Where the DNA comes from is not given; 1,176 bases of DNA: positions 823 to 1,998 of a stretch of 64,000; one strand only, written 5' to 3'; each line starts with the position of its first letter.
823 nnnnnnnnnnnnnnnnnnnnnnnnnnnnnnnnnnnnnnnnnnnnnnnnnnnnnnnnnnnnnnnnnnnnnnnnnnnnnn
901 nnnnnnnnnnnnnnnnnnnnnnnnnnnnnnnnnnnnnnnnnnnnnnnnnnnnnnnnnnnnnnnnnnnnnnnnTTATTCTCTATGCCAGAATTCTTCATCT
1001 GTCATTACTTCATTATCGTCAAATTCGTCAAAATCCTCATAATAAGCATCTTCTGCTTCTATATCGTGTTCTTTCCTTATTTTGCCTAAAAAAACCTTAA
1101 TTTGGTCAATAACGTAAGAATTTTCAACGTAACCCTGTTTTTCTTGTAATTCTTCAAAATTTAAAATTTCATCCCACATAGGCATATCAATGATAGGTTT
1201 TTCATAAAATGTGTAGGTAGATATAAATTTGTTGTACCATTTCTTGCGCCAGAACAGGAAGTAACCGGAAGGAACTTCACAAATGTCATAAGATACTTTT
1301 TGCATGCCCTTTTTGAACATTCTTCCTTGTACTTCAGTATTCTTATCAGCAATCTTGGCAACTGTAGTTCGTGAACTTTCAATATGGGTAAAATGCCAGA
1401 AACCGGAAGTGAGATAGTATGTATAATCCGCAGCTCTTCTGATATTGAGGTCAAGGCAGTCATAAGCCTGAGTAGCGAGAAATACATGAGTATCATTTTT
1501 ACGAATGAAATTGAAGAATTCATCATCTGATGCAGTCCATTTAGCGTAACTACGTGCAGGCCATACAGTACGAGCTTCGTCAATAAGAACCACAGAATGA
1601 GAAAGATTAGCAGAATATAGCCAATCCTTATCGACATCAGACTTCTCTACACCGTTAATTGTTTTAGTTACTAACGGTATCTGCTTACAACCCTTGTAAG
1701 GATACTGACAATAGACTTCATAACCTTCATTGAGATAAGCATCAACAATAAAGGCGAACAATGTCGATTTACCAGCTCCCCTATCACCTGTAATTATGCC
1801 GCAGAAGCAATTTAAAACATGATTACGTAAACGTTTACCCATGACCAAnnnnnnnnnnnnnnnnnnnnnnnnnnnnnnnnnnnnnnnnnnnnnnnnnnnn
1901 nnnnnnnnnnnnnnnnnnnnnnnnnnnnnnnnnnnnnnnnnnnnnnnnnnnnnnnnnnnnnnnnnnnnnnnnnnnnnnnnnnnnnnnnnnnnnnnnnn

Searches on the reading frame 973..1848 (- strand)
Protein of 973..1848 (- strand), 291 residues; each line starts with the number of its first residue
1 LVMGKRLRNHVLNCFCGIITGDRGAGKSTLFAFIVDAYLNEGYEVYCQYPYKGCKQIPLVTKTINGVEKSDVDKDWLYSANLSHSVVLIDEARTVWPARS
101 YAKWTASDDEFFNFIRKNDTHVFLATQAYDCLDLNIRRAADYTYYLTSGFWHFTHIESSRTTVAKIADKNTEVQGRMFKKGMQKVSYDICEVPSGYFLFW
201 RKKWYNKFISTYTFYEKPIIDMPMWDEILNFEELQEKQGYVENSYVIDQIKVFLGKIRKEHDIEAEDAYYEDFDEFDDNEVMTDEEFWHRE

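Call 8: search_protein_families(library=pfam, max_evalue=0.01, proteins=[window:973-1848:-])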
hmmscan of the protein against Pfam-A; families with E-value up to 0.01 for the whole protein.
window:973-1848:- (291 aa): 5 families
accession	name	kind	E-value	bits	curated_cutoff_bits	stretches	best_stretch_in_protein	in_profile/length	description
PF05707.18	Zot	-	6.7e-05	22.9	20.3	1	75-146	74-145/197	Zonular occludens toxin (Zot)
PF13401.12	AAA_22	-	0.00085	20.1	27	1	16-95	7-96/130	AAA domain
PF20720.3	nSTAND3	-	0.0014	18.8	27.2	1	18-46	21-49/155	Novel STAND NTPase 3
PF13173.12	AAA_14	-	0.0058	17.1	27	0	18-110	6-89/129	AAA domain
PF13604.12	AAA_30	-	0.0066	16.6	27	0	18-92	22-97/191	AAA domain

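Call 9: search_protein_families(library=phrogs, max_evalue=0.01, proteins=[window:973-1848:-])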
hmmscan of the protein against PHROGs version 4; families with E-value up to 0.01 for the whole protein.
window:973-1848:- (291 aa): 4 families
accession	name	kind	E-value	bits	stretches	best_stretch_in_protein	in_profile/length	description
phrog_197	-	moron, auxiliary metabolic gene and host takeover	2.8e-06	28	1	18-147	30-164/486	Zot-like toxin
phrog_20922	-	head and packaging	6.6e-05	23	1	81-146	75-140/318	head morphogenesis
phrog_25712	-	unknown function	0.00063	20.3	1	73-164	68-157/207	-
phrog_11271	-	head and packaging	0.00069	20.6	1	72-138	74-141/145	head morphogenesis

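Call 11: find_related_loci(query=window:973-1848:-, collection=viral_contigs, flank=6000)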
Query window:973-1848:- (291 aa) in viral_contigs; peptide patterns used: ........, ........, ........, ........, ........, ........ (x = any residue, [..] = any of these).
1 stretches matched a pattern, but none encodes a relative of the query by tblastn (E <= 1e-3).

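Call 12: find_encoding_contigs(protein=window:973-1842:-, flank=8000, max_places=10)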
Protein window:973-1842:- (289 aa): no gene with exactly this product is on record in the collection.

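Call 13: find_homologous_proteins(query=window:973-1842:-)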
Query window:973-1842:- (289 aa): 198 proteins with E <= 0.001 among 435 candidates; the best 120 are listed.
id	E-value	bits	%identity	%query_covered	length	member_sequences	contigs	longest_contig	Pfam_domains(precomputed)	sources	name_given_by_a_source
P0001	9.1e-196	667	98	100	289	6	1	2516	-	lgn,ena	-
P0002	2.8e-169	580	83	100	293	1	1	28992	-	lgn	-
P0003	1.4e-155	535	80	98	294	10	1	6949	-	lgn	-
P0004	2.5e-152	525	83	90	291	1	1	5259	-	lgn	-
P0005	3.0e-151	521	82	90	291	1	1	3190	-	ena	-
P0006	1.5e-150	519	77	98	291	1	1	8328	-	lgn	-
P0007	2.3e-143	495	77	90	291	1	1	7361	-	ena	-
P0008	2.4e-130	453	70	94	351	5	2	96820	-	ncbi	-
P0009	3.5e-130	452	72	87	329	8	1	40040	-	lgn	-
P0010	8.7e-130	451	67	98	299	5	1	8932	-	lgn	-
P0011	1.2e-128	447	68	93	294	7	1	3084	-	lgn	-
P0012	1.6e-127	443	66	98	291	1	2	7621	-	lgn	-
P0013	2.6e-126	439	68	98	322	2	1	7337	-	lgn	-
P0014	5.5e-126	438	76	83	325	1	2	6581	-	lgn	-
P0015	7.1e-126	438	65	100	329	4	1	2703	-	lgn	-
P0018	4.2e-125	435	64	100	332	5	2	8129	-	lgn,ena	-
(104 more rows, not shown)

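Call 14: find_encoding_contigs(protein=P0001, flank=8000, max_places=4)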
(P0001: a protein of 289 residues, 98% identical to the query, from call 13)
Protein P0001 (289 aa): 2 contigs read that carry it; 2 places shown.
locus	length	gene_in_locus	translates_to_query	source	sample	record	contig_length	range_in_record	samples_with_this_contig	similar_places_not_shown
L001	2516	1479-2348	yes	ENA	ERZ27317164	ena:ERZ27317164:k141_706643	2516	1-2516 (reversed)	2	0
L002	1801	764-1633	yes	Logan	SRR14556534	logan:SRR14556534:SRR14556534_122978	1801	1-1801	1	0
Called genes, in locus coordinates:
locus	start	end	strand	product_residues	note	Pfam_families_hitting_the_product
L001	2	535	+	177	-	?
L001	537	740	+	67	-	-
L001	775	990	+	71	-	-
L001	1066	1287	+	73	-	-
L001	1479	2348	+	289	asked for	-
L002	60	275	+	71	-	-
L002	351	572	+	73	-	-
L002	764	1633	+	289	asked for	-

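Call 15: find_encoding_contigs(protein=P0002, flank=8000, max_places=4)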
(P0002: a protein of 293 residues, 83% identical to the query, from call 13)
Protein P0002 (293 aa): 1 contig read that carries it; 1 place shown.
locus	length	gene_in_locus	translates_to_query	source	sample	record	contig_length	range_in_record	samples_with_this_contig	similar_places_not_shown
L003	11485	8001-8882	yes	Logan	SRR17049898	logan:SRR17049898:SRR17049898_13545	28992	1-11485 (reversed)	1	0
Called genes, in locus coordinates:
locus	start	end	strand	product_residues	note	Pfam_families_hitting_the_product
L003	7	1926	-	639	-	PF00005:ABC_tran, PF00931:NB-ARC (faint), PF02463:SMC_N (faint), PF13555:AAA_29 (faint), PF13304:AAA_21 (faint), PF12848:ABC_tran_Xtn, PF00005:ABC_tran, PF16326:ABC_tran_CTD (weak)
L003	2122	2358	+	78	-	-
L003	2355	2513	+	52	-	-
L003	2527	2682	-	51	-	-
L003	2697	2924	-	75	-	PF12844:HTH_19, PF13560:HTH_31, PF01381:HTH_3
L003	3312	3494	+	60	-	-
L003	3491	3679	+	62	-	PF06289:FlbD (weak)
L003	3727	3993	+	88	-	-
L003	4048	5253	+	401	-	-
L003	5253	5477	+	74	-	-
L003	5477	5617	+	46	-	-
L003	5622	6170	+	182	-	-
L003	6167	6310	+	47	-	-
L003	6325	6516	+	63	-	-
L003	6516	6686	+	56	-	-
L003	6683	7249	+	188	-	-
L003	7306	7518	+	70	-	-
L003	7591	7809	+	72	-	-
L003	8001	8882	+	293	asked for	-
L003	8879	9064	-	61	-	PF10723:RepB-RCR_reg (weak)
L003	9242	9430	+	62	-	-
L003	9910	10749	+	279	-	PF23343:REP_ORF2-G2P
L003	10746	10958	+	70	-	-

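Call 16: find_encoding_contigs(protein=P0003, flank=8000, max_places=4)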
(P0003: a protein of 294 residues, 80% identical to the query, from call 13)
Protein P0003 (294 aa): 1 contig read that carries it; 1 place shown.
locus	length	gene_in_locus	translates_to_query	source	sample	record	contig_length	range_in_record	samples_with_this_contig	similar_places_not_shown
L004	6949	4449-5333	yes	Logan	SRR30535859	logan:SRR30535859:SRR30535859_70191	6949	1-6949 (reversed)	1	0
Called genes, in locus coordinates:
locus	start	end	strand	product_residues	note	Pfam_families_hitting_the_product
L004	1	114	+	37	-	?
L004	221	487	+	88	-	-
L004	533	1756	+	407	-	-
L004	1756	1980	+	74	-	-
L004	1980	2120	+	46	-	-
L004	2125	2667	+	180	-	-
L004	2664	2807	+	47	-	-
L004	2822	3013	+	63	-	-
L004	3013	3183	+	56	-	-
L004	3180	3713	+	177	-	-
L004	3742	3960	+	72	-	-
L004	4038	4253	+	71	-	-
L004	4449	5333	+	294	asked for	-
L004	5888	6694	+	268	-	PF23343:REP_ORF2-G2P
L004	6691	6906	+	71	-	-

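Call 23: find_related_loci(query=A1, collection=genome_contigs, flank=4000)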
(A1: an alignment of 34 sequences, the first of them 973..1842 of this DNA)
Query A1 (289 aa) in genome_contigs; peptide patterns used: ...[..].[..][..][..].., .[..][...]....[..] (x = any residue, [..] = any of these).
313 stretches matched a pattern; 18 encode a relative of the query (tblastn E <= 1e-3); 18 distinct loci.
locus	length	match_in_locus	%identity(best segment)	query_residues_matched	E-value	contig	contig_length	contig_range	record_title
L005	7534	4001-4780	72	1-260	7e-134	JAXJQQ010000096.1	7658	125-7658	MAG: Acutalibacteraceae bacterium isolate DOME_MAG_2612 2612_C0210_k141_317206, whole genome shotgun sequence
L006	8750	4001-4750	72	3-252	1e-130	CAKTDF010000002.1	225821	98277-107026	MAG: uncultured Eubacteriales bacterium isolate REFINED_METABAT215_TOP10_CONTIGS_1500_ASSEMBLY_K77_MERGED__Hadza_MoBio_h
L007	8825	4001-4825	64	1-288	4e-128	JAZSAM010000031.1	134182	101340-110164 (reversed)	MAG: Acutalibacteraceae bacterium isolate T1900044936_TS20190402.MAGScoT_cleanbin_000007 SGB_3443_k141_1506285, whole ge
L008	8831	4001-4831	61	1-289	1e-125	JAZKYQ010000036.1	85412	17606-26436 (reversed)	MAG: Acutalibacteraceae bacterium isolate T1900045100_TC20190094.MAGScoT_cleanbin_000010 SGB_4756_k141_192268, whole gen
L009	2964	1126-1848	65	1-242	6e-113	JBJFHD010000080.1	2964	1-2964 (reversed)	MAG: Erysipelotrichaceae bacterium isolate PUUB17_bin.025 NODE_51946_length_2964_cov_4.385356, whole genome shotgun sequ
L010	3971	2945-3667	65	1-242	1e-110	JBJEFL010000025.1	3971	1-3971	MAG: Bacillus sp. (in: firmicutes) isolate LOHA09_bin.031 NODE_13810_length_3971_cov_12.973698, whole genome shotgun seq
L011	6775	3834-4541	66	1-236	1e-108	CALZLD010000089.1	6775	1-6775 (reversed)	MAG: uncultured Clostridia bacterium isolate SRR3178347_bin.56_metaWRAP_v1.3_MAG genome assembly, contig: ERZ8974935.746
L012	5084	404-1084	56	3-229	6e-90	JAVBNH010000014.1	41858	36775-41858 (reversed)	MAG: Oscillospiraceae bacterium isolate EPI_MAG_00074 c_000008146597, whole genome shotgun sequence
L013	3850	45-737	56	3-232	2e-89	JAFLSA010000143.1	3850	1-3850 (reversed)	MAG: Eubacterium sp. isolate HAN015 Seq143, whole genome shotgun sequence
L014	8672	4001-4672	59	1-225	2e-87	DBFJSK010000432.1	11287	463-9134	MAG TPA_asm: Tannerellaceae bacterium isolate MAG8560 contig432, whole genome shotgun sequence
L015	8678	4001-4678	57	5-229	8e-87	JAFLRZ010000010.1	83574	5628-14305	MAG: Eubacterium sp. isolate HAN014 Seq10, whole genome shotgun sequence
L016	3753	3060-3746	56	4-234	3e-87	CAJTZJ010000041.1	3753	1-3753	MAG TPA_asm: uncultured Eubacterium sp. isolate MGBC121343 genome assembly, contig: MGBC121343.41, whole genome shotgun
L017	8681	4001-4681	48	3-227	1e-66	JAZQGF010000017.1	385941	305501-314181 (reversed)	MAG: Acutalibacteraceae bacterium isolate T1900044631_TS20190097.MAGScoT_cleanbin_000019 SGB_1037_k141_2285879, whole ge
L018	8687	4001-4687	46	3-229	2e-64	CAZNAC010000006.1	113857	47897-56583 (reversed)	MAG TPA_asm: uncultured Clostridium sp. isolate SRP313737_co1_189 genome assembly, contig: NODE_233_length_113857_cov_32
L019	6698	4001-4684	43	2-227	1e-61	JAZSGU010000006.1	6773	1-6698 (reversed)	MAG: Acutalibacteraceae bacterium isolate T1900044577_TS20190043.MAGScoT_cleanbin_000019 SGB_514_k141_131256, whole geno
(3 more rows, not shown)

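Call 24: find_related_loci(query=A1, collection=viral_contigs, flank=4000)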
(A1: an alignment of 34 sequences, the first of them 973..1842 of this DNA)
Query A1 (289 aa) in viral_contigs; peptide patterns used: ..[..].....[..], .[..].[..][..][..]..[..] (x = any residue, [..] = any of these).
180 stretches matched a pattern; 2 encode a relative of the query (tblastn E <= 1e-3); 2 distinct loci.
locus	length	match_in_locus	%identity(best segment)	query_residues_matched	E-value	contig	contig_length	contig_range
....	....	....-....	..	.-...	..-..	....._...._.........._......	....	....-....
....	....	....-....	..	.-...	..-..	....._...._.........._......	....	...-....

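Call 28: find_related_loci(query=A1, collection=metagenome_contigs, flank=4000)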
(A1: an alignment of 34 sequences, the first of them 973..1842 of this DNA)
Query A1 (289 aa) in metagenome_contigs; peptide patterns used: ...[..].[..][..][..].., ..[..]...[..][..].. (x = any residue, [..] = any of these).
141 stretches matched a pattern; 52 encode a relative of the query (tblastn E <= 1e-3); 52 distinct loci.
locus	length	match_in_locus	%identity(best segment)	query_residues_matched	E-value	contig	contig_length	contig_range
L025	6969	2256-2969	66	1-237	1e-108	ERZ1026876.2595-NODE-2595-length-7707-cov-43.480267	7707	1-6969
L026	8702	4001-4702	66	1-235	6e-109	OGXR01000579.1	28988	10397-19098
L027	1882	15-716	66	1-235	2e-115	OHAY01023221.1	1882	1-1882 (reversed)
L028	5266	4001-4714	66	1-237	5e-108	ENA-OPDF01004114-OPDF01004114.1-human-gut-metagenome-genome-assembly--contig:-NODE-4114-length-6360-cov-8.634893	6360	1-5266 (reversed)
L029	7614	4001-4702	66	1-235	3e-108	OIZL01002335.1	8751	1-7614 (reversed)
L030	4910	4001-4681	68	1-227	5e-108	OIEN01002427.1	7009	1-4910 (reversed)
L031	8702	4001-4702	66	1-235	3e-108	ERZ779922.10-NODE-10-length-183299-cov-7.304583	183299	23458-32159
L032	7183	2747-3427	67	1-227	3e-108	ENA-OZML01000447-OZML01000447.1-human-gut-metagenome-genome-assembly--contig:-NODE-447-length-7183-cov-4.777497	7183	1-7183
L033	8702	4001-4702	67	1-235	4e-108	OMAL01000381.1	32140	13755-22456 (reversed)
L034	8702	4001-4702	66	1-235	1e-108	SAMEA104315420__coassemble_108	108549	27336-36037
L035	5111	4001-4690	60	3-232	3e-94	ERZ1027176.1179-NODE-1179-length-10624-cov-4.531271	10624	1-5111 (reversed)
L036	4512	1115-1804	60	3-232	2e-94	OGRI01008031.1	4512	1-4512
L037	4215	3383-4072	60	3-232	1e-94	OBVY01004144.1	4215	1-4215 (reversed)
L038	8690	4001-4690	60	3-232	3e-94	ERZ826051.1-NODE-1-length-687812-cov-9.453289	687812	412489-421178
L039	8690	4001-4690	60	3-232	3e-94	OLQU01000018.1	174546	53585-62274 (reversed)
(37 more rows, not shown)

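Call 30: find_encoding_contigs(protein=P0006, flank=5000, max_places=3)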
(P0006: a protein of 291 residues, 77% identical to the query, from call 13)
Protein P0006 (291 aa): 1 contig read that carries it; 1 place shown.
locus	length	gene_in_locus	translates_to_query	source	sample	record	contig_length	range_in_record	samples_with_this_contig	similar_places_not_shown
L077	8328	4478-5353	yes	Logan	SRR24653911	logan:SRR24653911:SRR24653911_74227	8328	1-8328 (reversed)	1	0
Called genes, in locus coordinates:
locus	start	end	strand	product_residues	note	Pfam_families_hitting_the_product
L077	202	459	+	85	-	-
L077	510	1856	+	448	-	-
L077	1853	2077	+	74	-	-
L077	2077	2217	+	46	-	-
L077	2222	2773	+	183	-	-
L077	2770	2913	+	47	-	-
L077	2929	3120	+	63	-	-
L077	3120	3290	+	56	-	-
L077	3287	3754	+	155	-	-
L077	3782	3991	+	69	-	-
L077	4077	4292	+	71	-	-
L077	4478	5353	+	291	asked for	-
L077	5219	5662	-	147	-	-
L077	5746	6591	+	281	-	PF23343:REP_ORF2-G2P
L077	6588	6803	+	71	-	-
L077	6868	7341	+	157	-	-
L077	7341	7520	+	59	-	-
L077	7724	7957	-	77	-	PF13560:HTH_31, PF12844:HTH_19, PF01381:HTH_3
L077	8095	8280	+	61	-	-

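Call 31: find_encoding_contigs(protein=P0007, flank=5000, max_places=3)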
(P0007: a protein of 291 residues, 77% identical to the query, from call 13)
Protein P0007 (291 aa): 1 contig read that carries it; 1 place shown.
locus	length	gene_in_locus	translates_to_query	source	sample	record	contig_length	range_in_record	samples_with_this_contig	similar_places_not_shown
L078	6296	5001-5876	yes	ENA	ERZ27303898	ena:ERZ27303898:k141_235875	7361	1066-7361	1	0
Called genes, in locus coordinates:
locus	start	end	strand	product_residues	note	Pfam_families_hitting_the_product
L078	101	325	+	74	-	-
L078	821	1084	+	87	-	-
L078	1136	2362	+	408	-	-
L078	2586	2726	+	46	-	-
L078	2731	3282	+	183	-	-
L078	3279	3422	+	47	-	-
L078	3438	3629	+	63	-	-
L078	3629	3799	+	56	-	-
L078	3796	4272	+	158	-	-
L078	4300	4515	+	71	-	-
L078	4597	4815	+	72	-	-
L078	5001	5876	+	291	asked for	-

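Call 32: find_encoding_contigs(protein=P0008, flank=5000, max_places=3)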
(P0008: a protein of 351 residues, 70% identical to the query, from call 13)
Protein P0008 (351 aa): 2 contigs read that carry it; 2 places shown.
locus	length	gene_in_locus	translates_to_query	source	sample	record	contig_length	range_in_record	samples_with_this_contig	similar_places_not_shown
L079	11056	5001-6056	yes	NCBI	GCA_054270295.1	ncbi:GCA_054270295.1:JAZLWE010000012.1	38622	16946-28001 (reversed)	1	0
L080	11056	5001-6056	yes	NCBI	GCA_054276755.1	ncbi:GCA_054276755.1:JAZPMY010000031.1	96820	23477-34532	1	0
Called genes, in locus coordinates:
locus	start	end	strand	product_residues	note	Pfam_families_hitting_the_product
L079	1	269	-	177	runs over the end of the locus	PF10881:DUF2726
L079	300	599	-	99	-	PF12844:HTH_19, PF13560:HTH_31, PF01381:HTH_3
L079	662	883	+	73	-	-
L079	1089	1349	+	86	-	-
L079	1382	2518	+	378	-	-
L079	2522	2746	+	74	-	-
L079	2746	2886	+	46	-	-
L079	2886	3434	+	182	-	-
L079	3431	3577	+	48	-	-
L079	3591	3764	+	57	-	-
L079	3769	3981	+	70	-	-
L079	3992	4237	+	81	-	-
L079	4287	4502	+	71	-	-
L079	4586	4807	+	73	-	-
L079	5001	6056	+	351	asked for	-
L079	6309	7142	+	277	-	PF23343:REP_ORF2-G2P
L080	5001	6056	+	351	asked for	-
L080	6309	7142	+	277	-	PF23343:REP_ORF2-G2P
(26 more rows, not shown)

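Call 33: find_encoding_contigs(protein=P0010, flank=5000, max_places=3)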
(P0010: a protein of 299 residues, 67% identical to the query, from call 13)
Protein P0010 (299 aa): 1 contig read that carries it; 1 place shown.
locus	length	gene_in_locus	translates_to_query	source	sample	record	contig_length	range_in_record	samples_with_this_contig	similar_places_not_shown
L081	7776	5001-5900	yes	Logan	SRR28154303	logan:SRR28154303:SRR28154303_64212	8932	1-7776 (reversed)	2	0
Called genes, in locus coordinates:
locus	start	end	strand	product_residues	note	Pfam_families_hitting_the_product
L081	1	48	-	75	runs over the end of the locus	PF13744:HTH_37 (weak), PF01381:HTH_3, PF12844:HTH_19, PF13443:HTH_26 (weak), PF13560:HTH_31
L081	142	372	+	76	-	-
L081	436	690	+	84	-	-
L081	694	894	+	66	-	-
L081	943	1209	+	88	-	-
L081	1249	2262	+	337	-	-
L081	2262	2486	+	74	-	-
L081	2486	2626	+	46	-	-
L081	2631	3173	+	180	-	-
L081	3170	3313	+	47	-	-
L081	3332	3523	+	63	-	-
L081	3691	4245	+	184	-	-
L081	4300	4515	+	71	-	-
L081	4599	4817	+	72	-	-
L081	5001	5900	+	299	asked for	-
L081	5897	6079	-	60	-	PF10723:RepB-RCR_reg (weak)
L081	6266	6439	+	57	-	-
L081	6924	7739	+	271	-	PF23343:REP_ORF2-G2P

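Call 38: find_encoding_contigs(protein=P0009, flank=5000, max_places=3)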
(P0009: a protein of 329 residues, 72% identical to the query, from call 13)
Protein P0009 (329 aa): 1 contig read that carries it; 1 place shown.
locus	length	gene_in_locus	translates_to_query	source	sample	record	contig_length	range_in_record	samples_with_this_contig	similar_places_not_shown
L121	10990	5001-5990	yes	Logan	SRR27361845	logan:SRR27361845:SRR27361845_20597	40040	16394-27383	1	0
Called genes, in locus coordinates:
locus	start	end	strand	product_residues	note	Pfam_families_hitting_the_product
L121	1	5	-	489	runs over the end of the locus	PF00324:AA_permease, PF13520:AA_permease_2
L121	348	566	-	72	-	PF13560:HTH_31, PF12844:HTH_19, PF01381:HTH_3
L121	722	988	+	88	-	-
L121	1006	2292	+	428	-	-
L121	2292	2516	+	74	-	-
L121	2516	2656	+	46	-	-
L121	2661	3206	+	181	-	-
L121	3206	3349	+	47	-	-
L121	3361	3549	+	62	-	-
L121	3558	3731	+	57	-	-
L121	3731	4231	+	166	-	-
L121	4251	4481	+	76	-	-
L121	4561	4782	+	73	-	-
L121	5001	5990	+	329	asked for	-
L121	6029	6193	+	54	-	PF01402:RHH_1 (weak)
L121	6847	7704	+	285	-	PF23343:REP_ORF2-G2P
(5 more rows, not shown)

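Call 39: find_encoding_contigs(protein=P0012, flank=5000, max_places=3)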
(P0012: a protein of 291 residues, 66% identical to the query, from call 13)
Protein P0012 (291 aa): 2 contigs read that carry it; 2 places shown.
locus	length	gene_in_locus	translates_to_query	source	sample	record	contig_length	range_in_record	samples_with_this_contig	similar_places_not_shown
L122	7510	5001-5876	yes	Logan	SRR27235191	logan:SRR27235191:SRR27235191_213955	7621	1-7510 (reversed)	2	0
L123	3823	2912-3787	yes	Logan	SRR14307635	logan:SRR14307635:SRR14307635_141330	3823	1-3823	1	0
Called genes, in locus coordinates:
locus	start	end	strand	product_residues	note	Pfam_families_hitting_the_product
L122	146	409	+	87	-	-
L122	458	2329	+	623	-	-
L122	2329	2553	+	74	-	-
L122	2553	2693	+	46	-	-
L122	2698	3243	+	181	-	-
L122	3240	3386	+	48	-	-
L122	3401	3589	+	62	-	-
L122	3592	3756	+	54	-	-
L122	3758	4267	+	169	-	-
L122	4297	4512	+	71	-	-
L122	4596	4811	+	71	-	-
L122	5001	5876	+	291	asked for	-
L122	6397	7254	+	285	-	PF23343:REP_ORF2-G2P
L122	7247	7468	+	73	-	-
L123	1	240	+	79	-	?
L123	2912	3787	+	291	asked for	-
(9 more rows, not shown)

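Call 40: find_encoding_contigs(protein=P0013, flank=5000, max_places=3)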
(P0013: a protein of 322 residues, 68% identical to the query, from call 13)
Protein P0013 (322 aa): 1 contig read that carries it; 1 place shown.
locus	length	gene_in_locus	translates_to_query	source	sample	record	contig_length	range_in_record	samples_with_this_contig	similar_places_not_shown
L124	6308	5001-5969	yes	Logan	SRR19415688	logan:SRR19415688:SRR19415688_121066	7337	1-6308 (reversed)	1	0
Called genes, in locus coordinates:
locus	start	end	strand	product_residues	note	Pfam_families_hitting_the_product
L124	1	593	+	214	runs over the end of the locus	PF01719:Rep_OBD, PF21861:RepB_C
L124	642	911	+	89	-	-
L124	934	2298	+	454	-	-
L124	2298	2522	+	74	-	-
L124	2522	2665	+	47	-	-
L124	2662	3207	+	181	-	-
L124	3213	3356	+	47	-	-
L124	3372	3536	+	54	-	-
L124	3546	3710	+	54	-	-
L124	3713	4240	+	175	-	-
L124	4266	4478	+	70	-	-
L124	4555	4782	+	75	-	-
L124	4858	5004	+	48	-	-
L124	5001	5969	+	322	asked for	-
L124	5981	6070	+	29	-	-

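Call 41: find_encoding_contigs(protein=P0018, flank=5000, max_places=3)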
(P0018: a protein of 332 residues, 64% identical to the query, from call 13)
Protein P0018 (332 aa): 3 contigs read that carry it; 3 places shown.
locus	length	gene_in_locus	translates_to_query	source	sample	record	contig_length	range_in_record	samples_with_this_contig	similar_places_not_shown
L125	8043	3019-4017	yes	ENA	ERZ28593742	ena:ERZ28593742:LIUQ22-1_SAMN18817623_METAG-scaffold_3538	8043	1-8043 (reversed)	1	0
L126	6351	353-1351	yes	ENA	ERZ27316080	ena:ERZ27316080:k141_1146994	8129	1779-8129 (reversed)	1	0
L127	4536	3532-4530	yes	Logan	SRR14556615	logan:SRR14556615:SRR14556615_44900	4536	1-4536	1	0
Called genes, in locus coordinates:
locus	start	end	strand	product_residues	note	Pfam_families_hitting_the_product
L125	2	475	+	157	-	?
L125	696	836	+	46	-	-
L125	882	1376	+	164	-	-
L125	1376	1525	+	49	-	-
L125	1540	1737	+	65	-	-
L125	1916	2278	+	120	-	-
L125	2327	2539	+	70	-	-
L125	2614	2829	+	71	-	-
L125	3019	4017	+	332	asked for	-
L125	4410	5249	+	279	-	PF23343:REP_ORF2-G2P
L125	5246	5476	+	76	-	-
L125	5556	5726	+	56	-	-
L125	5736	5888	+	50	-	-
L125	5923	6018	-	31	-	-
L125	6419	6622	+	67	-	-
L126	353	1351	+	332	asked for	-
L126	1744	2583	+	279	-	PF23343:REP_ORF2-G2P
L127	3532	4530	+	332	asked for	-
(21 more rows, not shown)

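Call 80: find_related_loci(query=A2, collection=viral_contigs, flank=5000)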
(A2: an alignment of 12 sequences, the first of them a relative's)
Query A2 (279 aa) in viral_contigs; peptide patterns used: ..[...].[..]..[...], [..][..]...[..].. (x = any residue, [..] = any of these).
34 stretches matched a pattern; 9 encode a relative of the query (tblastn E <= 1e-3); 9 distinct loci.
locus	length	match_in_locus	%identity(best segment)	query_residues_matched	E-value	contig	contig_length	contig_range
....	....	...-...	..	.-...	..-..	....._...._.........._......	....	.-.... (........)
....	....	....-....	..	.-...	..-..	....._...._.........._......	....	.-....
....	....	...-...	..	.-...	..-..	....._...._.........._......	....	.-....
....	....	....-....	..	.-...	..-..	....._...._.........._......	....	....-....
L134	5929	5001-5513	29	4-181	2e-12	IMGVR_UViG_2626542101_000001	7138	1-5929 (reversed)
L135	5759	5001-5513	27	4-181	4e-12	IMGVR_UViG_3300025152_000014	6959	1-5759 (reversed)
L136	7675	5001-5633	27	32-240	8e-9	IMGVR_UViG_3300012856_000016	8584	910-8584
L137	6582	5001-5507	27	40-204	1e-6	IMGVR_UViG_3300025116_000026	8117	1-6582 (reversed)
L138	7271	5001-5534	27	32-201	4e-6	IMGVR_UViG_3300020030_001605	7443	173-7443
